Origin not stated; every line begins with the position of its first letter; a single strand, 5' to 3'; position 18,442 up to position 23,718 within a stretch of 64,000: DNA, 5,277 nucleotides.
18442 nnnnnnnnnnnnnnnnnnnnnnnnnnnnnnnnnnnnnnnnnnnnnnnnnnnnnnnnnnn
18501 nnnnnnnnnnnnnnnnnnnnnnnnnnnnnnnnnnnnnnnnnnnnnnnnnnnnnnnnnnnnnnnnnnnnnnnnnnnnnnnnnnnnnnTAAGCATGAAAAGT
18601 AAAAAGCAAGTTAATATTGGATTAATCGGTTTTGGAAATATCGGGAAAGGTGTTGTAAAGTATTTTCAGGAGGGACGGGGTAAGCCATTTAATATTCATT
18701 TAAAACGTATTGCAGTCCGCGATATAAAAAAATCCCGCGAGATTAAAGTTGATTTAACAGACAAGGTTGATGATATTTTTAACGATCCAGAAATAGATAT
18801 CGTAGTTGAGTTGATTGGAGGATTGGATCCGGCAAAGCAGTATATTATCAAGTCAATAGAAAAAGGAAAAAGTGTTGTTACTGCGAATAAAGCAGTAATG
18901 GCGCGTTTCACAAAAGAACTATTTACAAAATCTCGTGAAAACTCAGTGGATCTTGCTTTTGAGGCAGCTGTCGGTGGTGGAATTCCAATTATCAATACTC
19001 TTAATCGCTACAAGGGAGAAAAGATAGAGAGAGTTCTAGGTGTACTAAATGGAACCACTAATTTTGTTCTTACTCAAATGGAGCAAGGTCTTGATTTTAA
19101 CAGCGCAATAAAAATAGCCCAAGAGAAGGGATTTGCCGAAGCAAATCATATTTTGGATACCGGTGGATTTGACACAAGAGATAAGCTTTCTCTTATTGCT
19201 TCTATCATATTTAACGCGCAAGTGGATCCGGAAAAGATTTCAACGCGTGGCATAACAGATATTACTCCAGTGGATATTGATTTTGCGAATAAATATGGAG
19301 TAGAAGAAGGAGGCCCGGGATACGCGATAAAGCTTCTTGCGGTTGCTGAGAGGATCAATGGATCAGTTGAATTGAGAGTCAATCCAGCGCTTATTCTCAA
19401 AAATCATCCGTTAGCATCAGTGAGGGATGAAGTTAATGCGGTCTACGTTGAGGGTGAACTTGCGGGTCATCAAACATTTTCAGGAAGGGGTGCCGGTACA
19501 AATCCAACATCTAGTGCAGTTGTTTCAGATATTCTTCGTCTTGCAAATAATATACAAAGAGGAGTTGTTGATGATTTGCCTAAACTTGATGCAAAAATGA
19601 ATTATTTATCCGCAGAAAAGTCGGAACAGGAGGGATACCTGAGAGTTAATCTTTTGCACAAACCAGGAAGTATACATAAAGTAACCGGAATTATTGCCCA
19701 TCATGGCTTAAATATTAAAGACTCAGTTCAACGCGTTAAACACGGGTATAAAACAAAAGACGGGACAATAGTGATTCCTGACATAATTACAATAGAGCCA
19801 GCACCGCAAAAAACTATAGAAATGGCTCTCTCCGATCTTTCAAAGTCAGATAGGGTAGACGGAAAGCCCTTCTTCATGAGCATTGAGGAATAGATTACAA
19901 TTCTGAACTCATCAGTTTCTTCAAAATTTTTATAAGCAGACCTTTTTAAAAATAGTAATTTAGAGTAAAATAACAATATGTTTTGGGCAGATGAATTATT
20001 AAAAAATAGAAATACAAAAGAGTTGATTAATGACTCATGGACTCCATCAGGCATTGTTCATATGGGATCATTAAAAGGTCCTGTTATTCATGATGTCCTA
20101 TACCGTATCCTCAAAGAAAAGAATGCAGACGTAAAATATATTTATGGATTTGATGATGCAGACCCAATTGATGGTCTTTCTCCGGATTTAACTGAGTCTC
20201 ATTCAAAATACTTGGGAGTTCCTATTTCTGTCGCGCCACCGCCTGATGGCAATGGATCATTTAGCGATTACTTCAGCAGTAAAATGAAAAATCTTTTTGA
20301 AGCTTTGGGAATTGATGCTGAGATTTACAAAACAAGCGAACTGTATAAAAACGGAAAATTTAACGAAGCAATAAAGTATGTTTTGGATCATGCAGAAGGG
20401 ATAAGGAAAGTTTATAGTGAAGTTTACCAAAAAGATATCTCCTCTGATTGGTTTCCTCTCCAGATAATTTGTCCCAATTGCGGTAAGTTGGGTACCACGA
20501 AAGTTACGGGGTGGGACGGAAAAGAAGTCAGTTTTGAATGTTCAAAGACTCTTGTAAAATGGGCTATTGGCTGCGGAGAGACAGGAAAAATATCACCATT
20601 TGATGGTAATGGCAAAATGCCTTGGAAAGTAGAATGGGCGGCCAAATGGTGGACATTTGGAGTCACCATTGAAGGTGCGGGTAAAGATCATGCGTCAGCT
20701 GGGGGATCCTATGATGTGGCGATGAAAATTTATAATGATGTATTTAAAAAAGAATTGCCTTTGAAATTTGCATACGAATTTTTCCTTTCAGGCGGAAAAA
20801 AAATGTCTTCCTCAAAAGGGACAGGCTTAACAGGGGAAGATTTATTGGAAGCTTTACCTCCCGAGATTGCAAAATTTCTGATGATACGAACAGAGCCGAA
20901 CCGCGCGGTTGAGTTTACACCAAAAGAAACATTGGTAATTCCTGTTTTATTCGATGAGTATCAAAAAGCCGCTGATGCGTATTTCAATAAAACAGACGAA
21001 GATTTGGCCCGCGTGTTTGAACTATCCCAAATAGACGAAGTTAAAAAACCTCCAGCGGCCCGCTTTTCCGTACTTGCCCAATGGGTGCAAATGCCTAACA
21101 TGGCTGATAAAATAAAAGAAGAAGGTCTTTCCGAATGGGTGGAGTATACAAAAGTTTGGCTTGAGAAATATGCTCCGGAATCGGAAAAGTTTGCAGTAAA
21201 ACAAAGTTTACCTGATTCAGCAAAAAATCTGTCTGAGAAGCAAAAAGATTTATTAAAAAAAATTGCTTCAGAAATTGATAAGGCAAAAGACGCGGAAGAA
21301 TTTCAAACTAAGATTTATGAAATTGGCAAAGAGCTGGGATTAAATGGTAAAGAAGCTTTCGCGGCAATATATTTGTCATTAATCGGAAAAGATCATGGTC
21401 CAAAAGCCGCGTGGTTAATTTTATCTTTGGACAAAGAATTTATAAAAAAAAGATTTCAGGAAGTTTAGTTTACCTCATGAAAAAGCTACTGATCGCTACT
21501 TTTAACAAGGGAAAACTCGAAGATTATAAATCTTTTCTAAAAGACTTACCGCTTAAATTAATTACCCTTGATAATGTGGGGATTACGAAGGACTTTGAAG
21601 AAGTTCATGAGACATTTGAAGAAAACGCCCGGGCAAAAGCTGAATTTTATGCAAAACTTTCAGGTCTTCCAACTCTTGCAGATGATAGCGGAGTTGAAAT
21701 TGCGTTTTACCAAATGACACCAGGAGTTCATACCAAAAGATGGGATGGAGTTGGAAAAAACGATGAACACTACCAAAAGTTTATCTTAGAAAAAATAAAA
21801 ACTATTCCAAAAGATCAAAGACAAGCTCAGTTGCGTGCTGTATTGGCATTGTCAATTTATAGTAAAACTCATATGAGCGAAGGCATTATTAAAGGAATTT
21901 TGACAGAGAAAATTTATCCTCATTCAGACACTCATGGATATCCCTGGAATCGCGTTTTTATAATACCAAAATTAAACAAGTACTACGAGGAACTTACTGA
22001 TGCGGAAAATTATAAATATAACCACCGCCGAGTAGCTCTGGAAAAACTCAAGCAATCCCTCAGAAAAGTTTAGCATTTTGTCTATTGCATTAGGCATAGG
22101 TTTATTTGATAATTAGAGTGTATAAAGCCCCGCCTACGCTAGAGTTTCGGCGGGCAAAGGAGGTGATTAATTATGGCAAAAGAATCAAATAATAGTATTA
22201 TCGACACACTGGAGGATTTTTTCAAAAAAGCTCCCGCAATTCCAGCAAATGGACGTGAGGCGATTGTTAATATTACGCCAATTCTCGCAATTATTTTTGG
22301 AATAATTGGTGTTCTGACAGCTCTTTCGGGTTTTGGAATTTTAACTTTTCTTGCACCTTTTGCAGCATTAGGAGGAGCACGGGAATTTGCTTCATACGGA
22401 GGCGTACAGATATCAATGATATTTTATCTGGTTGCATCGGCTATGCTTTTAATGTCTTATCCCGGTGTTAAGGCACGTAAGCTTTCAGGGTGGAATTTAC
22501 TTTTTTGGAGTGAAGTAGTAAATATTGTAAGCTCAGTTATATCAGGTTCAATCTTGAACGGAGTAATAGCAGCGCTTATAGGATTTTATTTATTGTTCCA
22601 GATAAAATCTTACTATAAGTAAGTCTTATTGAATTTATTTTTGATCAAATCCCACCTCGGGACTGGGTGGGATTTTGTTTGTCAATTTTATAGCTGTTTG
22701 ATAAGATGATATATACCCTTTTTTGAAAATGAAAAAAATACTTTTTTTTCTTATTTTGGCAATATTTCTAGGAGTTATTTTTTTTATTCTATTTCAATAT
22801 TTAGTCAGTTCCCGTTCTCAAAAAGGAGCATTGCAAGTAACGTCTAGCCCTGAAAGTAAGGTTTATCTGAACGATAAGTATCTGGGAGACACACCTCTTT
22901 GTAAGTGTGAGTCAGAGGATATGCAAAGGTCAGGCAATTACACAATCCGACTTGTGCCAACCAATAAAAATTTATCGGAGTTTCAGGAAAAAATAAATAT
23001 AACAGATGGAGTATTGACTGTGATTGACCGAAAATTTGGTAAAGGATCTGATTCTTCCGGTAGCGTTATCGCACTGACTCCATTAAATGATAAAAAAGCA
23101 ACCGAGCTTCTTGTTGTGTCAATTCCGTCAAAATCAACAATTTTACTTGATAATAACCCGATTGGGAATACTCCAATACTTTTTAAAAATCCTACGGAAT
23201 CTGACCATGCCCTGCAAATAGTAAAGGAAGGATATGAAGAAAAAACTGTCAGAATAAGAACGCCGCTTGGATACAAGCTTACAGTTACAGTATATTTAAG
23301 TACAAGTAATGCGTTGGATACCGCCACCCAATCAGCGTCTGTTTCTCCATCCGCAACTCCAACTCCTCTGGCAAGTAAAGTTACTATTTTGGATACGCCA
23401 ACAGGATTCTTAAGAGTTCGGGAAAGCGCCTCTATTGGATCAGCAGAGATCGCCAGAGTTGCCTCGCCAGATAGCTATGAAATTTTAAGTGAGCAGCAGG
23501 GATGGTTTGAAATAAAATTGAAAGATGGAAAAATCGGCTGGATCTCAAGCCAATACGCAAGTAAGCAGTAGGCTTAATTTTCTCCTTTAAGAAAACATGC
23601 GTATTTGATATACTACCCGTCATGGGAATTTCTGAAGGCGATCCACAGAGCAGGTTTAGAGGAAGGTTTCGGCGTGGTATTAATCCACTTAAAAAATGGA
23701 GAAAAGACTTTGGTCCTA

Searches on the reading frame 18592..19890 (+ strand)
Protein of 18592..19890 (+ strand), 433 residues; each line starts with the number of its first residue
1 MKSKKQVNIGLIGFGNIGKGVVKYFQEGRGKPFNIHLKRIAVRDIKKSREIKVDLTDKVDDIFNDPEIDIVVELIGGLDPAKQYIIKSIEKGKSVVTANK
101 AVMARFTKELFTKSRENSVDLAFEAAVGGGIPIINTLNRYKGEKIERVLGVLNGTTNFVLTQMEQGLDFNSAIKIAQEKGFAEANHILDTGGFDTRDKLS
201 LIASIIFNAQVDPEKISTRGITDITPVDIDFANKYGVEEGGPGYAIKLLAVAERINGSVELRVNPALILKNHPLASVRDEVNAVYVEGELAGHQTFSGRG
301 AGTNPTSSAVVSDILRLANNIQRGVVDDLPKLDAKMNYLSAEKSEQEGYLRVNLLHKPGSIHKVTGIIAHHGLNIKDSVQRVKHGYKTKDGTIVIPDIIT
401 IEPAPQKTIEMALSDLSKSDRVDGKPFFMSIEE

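Call 21: search_protein_families(library=pfam, proteins=[window:18592-19890:+], max_evalue=0.00001)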
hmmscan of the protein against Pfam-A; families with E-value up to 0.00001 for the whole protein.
window:18592-19890:+ (433 aa): 2 families
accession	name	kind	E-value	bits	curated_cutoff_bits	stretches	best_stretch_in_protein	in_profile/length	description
PF00742.24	Homoserine_dh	-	1.1e-50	172.4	22.9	1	132-315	1-173/173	Homoserine dehydrogenase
PF03447.22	NAD_binding_3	-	1.4e-18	68.1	24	1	13-124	1-116/116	Homoserine dehydrogenase, NAD binding domain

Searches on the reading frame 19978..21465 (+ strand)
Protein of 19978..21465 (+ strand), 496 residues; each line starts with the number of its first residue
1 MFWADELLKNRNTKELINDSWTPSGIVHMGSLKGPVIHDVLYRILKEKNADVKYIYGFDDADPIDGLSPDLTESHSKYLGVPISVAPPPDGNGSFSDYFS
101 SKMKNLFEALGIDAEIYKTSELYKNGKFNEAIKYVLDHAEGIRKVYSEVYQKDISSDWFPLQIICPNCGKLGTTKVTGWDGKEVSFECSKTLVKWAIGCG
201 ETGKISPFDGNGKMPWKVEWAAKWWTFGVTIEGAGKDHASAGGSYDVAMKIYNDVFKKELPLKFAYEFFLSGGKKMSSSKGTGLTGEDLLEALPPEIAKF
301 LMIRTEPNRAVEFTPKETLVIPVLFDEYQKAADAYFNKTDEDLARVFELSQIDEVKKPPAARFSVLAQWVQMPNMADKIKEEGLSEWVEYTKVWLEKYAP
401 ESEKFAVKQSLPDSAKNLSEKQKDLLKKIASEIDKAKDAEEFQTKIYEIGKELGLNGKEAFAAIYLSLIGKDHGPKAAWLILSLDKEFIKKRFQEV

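Call 21: search_protein_families(library=pfam, proteins=[window:19978-21465:+], max_evalue=0.00001)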
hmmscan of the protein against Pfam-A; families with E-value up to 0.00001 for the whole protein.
window:19978-21465:+ (496 aa): 2 families
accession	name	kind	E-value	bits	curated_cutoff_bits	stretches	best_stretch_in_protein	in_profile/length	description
PF01921.24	tRNA-synt_1f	-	6.3e-90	302.1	27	1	4-352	8-359/360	tRNA synthetases class I (K)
PF09334.17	tRNA-synt_1g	-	1.1e-08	34.8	20.1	0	264-313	316-366/391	tRNA synthetases class I (M)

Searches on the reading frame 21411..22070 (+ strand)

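Call 21: search_protein_families(library=pfam, proteins=[window:21411-22070:+], max_evalue=0.00001)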
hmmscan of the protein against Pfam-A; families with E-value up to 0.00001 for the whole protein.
window:21411-22070:+ (220 aa): 1 family
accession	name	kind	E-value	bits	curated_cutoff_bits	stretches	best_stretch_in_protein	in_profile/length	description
PF01725.21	Ham1p_like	-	1.7e-38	132.8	22.5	1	26-215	1-185/186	Ham1 family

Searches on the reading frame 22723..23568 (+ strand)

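Call 22: search_protein_families(library=pfam, proteins=[window:22723-23568:+], max_evalue=0.00001)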
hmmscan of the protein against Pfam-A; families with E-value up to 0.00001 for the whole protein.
window:22723-23568:+ (282 aa): 2 families
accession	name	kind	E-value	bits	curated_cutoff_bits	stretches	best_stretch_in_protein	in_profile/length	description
PF08308.17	PEGA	-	7.2e-14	51.9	20.8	1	128-180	3-55/71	PEGA domain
PF08239.17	SH3_3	-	1.1e-09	38.8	27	1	229-278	2-52/54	Bacterial SH3 domain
